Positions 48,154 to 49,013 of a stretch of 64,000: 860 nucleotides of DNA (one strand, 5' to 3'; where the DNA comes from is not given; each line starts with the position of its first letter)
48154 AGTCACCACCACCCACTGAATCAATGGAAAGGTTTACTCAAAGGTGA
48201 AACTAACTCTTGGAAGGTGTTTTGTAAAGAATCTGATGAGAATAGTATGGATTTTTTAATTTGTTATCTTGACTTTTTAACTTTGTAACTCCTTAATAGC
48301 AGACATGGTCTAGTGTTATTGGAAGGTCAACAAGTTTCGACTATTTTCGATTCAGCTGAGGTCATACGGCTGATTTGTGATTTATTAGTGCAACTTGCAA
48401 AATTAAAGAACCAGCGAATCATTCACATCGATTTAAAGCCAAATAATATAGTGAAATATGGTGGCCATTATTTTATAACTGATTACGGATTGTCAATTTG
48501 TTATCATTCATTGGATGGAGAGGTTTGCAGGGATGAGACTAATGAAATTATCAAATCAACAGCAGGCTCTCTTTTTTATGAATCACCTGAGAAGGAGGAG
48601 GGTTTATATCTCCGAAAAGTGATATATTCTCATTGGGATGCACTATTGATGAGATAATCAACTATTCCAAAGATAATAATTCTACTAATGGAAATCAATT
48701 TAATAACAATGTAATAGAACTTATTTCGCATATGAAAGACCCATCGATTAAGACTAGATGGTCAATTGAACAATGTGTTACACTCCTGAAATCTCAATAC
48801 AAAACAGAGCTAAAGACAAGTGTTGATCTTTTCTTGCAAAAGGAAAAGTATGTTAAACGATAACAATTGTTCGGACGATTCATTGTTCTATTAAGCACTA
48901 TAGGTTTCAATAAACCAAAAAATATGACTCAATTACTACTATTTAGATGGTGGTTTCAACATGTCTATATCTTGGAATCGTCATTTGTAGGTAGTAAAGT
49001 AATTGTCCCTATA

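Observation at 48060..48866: Headless protein-kinase gene inside the receptor array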

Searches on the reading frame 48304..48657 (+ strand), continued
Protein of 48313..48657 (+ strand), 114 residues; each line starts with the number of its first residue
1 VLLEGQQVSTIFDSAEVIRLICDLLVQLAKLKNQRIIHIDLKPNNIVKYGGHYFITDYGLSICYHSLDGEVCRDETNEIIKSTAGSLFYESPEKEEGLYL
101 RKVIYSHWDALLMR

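Call 45: find_encoding_contigs(protein=P0021, flank=6000, max_places=3)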
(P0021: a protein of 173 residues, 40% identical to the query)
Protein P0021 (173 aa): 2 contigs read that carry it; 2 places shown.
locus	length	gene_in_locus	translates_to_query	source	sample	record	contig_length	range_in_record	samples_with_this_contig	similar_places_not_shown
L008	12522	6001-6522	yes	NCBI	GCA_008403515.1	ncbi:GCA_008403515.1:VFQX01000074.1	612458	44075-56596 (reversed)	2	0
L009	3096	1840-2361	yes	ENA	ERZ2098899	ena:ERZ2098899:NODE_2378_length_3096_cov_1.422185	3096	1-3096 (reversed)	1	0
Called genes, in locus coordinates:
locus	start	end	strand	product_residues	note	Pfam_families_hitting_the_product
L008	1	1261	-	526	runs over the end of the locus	-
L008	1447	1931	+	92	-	-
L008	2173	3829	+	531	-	PF15508:NAAA-beta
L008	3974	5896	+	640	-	PF02598:Methyltrn_RNA_3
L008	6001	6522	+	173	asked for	PF00069:Pkinase, PF07714:PK_Tyr_Ser-Thr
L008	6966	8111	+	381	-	-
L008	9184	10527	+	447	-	-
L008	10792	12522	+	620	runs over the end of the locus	PF04006:Mpp10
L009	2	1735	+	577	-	?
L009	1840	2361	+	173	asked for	PF00069:Pkinase, PF07714:PK_Tyr_Ser-Thr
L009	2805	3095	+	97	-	?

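Call 63: find_encoding_contigs(protein=window:48313-48657:+, flank=3000, max_places=5)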
Protein window:48313-48657:+ (114 aa): no gene with exactly this product is on record in the collection.

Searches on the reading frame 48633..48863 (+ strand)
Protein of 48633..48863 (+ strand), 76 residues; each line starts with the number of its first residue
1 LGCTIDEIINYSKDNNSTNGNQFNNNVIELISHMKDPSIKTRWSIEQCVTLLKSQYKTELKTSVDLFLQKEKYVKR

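Call 64: find_encoding_contigs(protein=window:48633-48863:+, flank=3000, max_places=5)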
Protein window:48633-48863:+ (76 aa): no gene with exactly this product is on record in the collection.
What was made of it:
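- Tried and rejected: ORFs of the locus are not on record (calls 63, 64).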
